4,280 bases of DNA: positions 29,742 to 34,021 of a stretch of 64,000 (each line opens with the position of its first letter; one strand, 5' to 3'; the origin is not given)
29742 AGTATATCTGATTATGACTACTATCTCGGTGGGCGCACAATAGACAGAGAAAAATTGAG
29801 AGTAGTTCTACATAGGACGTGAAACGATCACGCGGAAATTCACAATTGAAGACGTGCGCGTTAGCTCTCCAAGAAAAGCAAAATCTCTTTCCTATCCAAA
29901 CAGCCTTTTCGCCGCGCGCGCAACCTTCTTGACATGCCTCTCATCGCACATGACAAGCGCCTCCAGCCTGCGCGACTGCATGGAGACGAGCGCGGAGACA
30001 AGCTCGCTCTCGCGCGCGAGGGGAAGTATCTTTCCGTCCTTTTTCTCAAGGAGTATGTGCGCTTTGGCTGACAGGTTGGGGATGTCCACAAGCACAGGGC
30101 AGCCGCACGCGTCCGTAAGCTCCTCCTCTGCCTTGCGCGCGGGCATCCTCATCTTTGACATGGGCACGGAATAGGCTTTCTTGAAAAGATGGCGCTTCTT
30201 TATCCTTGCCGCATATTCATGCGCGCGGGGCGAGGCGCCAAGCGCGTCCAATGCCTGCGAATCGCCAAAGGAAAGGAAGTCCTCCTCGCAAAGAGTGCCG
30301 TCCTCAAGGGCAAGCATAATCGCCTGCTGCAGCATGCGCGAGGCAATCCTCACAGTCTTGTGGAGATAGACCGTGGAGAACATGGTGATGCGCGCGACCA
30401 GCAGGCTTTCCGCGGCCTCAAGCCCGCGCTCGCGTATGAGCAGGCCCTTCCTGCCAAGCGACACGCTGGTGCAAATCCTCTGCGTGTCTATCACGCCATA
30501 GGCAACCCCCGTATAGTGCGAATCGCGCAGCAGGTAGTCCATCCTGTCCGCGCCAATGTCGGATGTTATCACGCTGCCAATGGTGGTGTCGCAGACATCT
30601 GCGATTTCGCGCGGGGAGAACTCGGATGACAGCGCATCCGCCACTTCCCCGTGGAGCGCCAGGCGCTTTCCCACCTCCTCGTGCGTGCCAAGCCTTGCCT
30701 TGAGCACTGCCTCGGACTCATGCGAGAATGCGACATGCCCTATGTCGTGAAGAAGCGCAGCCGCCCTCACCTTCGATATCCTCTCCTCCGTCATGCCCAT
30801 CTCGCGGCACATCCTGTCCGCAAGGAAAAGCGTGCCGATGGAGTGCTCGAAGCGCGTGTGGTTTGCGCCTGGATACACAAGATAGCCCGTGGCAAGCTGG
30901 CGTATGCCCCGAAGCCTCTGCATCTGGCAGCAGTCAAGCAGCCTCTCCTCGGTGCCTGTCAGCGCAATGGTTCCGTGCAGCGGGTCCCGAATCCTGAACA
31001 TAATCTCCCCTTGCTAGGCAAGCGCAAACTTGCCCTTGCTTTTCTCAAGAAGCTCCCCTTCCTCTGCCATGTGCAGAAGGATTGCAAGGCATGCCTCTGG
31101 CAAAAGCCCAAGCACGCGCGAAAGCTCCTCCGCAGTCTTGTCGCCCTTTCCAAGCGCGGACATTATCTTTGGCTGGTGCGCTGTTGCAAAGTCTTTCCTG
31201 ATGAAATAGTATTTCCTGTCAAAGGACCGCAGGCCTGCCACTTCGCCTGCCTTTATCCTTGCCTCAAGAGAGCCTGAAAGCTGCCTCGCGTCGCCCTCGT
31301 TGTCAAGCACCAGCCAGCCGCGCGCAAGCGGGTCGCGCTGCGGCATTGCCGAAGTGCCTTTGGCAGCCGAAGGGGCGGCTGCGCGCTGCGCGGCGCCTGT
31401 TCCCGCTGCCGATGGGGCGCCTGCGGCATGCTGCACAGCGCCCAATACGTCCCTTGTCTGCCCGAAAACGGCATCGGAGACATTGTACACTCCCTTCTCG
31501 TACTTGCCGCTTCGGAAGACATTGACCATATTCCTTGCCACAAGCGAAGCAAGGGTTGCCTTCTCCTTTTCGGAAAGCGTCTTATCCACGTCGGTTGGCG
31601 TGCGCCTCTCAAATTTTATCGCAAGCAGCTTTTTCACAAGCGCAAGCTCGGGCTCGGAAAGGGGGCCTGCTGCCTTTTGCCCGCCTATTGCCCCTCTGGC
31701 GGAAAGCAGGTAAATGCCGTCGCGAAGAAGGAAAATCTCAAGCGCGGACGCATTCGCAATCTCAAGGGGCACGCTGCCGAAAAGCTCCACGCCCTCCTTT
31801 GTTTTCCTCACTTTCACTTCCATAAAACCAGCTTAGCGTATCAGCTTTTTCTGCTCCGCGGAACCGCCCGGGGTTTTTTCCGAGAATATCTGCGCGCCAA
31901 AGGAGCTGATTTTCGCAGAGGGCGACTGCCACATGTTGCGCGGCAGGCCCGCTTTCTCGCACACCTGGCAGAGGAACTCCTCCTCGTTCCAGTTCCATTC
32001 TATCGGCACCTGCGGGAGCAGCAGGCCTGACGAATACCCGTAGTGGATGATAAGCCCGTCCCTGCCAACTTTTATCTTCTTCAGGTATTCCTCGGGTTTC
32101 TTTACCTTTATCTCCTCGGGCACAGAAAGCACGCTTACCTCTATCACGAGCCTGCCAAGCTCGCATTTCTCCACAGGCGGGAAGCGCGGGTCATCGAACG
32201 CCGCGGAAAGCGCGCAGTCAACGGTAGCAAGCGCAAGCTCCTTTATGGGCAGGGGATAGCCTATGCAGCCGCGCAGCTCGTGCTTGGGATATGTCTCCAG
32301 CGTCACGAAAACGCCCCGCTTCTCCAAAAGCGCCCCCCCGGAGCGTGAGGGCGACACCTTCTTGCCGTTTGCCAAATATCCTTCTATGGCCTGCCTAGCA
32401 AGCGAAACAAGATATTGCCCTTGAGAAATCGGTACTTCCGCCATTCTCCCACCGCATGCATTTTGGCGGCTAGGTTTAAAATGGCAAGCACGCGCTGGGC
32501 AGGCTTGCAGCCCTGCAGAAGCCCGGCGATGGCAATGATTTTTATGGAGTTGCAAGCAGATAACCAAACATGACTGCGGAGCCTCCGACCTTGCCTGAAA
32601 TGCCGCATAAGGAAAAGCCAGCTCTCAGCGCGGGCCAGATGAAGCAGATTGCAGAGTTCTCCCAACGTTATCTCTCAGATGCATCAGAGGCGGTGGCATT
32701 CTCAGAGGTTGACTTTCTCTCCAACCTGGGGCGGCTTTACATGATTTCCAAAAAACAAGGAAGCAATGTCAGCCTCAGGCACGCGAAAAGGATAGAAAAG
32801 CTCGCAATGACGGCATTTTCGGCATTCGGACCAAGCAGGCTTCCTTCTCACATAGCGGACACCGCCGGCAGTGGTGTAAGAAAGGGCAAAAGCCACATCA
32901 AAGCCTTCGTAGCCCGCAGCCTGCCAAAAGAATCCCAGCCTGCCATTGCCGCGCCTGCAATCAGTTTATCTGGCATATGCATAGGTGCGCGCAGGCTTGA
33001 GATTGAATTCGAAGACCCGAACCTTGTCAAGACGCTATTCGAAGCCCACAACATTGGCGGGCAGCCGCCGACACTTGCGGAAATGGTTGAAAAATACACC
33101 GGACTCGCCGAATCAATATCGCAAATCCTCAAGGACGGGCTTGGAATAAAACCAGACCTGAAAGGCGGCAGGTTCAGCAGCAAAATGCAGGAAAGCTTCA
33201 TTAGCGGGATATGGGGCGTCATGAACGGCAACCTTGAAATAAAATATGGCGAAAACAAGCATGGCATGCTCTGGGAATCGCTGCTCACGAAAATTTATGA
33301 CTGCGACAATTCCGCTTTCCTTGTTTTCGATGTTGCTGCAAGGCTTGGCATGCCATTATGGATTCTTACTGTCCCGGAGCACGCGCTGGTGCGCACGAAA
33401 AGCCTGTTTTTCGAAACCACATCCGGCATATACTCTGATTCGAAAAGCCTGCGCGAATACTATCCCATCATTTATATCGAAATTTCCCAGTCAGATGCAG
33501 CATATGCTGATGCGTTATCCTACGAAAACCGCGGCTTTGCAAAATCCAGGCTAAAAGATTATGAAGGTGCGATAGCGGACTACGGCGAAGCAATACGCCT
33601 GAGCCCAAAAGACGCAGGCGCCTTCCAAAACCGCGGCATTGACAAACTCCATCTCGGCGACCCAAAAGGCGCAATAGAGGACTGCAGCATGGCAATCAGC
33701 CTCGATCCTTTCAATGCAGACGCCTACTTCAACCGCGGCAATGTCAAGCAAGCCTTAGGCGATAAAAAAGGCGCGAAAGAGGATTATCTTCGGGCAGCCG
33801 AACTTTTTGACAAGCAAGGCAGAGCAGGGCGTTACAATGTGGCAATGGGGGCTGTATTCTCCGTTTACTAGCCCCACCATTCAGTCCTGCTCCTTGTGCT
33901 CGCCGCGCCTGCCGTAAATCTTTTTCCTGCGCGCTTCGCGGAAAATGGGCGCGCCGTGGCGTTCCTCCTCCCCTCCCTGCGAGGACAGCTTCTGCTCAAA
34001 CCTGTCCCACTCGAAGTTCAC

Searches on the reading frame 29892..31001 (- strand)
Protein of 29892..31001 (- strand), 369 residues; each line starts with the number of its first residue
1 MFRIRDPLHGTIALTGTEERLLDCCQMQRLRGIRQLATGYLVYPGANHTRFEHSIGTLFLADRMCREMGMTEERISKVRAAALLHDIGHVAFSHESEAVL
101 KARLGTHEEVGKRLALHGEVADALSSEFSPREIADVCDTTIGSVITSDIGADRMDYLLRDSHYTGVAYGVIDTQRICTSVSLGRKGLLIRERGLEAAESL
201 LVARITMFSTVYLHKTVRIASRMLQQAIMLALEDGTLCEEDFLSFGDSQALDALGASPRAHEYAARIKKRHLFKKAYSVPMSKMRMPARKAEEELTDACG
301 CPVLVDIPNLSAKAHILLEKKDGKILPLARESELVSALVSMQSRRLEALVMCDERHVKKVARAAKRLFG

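Call 88: search_protein_families(library=pfam, proteins=[window:29892-31001:-], max_evalue=0.01)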
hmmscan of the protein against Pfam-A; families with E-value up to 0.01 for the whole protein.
window:29892-31001:- (369 aa): 3 families
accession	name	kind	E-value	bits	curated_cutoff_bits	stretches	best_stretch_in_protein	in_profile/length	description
PF19276.4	HD_assoc_2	-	1.6e-36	126.2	23.1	1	171-368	1-211/222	HD associated region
PF01966.28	HD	-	1.5e-13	51.5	22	1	50-121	1-72/116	HD domain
PF08668.18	HDOD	-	0.0014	18.6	22.9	1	51-104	96-147/196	HDOD domain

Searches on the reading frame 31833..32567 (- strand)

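Call 88: search_protein_families(library=pfam, proteins=[window:31833-32567:-], max_evalue=0.01)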
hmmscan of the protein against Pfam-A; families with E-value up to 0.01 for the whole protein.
window:31833-32567:- (244 aa): 1 family
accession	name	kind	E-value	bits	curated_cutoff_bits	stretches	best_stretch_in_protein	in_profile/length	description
PF01871.22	AMMECR1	-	7.3e-53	178.9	25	1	54-228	1-168/168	AMMECR1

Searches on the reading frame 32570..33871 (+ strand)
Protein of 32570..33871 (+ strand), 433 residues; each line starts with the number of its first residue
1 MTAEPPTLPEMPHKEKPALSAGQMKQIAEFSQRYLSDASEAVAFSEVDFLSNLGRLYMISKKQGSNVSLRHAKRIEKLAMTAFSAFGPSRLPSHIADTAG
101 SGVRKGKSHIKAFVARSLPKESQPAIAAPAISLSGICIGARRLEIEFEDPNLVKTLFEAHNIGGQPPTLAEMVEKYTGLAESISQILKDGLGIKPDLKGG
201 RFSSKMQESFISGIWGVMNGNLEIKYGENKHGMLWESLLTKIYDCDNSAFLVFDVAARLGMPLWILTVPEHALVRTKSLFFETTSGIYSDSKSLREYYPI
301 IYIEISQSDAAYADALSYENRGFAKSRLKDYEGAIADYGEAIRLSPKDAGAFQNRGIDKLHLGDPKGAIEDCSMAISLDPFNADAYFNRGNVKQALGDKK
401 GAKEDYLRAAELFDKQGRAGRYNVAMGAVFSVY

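Call 35: search_protein_families(library=pfam, proteins=[window:32570-33871:+], max_evalue=0.001)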
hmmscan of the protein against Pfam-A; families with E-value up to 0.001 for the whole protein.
window:32570-33871:+ (433 aa): 9 families
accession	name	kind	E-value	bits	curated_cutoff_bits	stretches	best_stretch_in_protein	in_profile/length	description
PF00515.34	TPR_1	-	9.1e-19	66.9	27.8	3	316-348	2-34/34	Tetratricopeptide repeat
PF07719.23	TPR_2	-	3.9e-16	58.2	27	2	316-348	2-34/34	Tetratricopeptide repeat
PF13414.12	TPR_11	-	6.4e-13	48.6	26.8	2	329-356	8-35/42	TPR repeat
PF13181.12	TPR_8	-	1.3e-11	44.1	25.7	0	383-412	1-30/34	Tetratricopeptide repeat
PF13431.12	TPR_17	-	4.7e-10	39.4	24.4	1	374-402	4-32/34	Tetratricopeptide repeat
PF13371.12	TPR_9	-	9.3e-08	32.4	35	0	327-379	7-59/73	Tetratricopeptide repeat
PF13424.12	TPR_12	-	0.00014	22.4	30.1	0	315-369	3-65/77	Tetratricopeptide repeat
PF13428.12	TPR_14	-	0.00092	20.1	23.5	0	323-354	9-40/44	Tetratricopeptide repeat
PF13432.12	TPR_16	-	0.001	19.9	32.7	0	327-383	9-65/65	Tetratricopeptide repeat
